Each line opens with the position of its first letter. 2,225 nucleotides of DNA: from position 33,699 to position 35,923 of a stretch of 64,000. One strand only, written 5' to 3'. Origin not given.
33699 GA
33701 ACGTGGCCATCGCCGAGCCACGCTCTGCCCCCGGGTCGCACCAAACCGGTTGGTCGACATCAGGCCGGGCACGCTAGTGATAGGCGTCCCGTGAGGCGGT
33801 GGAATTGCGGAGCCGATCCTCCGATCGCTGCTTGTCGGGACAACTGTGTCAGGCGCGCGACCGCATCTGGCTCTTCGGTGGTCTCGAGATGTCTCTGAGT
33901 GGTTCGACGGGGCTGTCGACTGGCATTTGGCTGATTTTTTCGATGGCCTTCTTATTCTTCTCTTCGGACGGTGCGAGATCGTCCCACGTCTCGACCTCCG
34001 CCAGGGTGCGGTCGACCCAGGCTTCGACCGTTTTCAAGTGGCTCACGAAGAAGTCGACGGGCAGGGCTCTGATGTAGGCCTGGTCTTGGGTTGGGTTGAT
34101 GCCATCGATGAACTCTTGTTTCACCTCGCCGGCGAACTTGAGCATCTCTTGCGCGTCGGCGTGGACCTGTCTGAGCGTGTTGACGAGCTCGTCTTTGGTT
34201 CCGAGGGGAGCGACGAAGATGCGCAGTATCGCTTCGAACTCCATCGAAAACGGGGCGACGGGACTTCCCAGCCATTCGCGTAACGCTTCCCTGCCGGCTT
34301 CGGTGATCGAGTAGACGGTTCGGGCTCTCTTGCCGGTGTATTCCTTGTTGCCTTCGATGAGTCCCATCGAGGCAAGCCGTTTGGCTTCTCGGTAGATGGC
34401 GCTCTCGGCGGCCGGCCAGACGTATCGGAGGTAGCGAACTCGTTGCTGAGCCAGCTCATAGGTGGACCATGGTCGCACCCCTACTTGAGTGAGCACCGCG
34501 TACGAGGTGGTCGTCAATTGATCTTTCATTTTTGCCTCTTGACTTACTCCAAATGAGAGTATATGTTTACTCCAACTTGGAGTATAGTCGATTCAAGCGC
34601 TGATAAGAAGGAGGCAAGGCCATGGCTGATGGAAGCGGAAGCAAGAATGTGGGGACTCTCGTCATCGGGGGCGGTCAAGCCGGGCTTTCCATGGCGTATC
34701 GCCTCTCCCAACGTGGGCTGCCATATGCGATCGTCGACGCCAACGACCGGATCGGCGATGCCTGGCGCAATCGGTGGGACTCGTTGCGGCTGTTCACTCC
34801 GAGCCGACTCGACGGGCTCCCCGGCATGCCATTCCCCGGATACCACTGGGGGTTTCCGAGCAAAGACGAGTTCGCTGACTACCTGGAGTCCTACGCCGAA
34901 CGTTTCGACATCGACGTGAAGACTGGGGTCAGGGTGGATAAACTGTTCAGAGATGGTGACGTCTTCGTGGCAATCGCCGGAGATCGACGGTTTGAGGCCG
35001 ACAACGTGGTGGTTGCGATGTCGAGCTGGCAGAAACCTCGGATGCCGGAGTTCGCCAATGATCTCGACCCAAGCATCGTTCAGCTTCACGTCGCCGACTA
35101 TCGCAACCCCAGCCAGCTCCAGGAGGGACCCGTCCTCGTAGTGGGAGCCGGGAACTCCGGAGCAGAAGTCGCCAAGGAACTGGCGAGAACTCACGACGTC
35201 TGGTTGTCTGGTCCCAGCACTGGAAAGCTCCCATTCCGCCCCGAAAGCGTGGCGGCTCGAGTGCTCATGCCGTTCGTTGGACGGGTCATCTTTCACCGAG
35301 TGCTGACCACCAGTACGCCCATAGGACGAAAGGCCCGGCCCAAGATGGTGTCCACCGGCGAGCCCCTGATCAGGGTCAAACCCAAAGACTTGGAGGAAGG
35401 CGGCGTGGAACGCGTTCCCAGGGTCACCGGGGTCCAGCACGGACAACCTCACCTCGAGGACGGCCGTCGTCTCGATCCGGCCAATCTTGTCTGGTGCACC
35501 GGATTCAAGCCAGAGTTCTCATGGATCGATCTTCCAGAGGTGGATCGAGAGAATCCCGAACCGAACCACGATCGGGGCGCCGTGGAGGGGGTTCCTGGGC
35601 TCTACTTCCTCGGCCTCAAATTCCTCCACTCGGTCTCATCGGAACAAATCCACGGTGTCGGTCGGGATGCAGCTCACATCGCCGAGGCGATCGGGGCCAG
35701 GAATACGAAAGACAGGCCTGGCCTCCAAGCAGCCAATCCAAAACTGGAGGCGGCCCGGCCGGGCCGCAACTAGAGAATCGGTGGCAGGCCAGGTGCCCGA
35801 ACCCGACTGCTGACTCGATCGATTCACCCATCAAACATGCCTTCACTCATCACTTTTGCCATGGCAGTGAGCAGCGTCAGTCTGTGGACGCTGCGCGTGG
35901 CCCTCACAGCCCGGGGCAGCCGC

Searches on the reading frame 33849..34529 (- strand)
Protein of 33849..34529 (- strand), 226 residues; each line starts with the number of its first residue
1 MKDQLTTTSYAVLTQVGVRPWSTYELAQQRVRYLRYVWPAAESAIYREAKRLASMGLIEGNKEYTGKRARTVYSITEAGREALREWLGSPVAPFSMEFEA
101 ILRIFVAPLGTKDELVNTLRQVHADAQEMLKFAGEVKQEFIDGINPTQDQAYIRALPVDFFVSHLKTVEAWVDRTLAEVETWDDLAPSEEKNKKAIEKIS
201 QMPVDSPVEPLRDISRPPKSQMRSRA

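Call 33: search_protein_families(library=pfam, proteins=[window:33849-34529:-], max_evalue=0.0001)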
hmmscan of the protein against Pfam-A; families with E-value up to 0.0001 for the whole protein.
window:33849-34529:- (226 aa): 2 families
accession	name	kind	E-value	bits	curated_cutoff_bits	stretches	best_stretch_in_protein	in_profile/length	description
PF03551.20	PadR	-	3.7e-09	36.9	27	1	15-85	4-75/75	Transcriptional regulator PadR-like family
PF13601.12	HTH_34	-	1.3e-07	32.1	27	1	31-84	17-70/80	Winged helix DNA-binding domain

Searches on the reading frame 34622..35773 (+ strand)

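Call 33: search_protein_families(library=pfam, proteins=[window:34622-35773:+], max_evalue=0.0001)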
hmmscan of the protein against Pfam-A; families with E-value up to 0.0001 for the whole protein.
window:34622-35773:+ (383 aa): 12 families
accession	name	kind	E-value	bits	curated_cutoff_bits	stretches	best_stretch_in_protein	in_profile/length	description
PF13738.12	Pyr_redox_3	-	6.9e-28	98.2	30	1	13-190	1-186/305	Pyridine nucleotide-disulphide oxidoreductase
PF07992.20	Pyr_redox_2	-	8.2e-14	52.1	26.1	1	13-301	4-243/291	Pyridine nucleotide-disulphide oxidoreductase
PF13434.12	Lys_Orn_oxgnase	-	1.1e-11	45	21.3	1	78-191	91-211/339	L-lysine 6-monooxygenase/L-ornithine 5-monooxygenase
PF01266.30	DAO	-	5.5e-10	39.7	27.9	1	13-60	3-48/353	FAD dependent oxidoreductase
PF13450.12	NAD_binding_8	-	3.7e-08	34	21.9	1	14-45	1-32/68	NAD(P)-binding Rossmann-like domain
PF00743.25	FMO-like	-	1.7e-07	30.5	22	1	62-196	64-212/532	Flavin-binding monooxygenase-like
PF00070.33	Pyr_redox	-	8.3e-07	29.9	22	0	13-45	3-35/82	Pyridine nucleotide-disulphide oxidoreductase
PF00890.30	FAD_binding_2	-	1.7e-05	24.7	20.4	0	13-43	3-33/414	FAD binding domain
PF03486.20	HI0933_like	-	3.5e-05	23.8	50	0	12-45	3-36/244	HI0933-like protein Rossmann domain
PF13454.12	NAD_binding_9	-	3.8e-05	24.2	21.8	0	14-56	2-50/155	FAD-NAD(P)-binding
PF01593.30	Amino_oxidase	-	4.4e-05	23.4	19.8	0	20-45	2-27/443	Flavin containing amine oxidoreductase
PF02254.24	TrkA_N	-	9.9e-05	23.1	23.8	0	13-44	2-33/116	TrkA-N domain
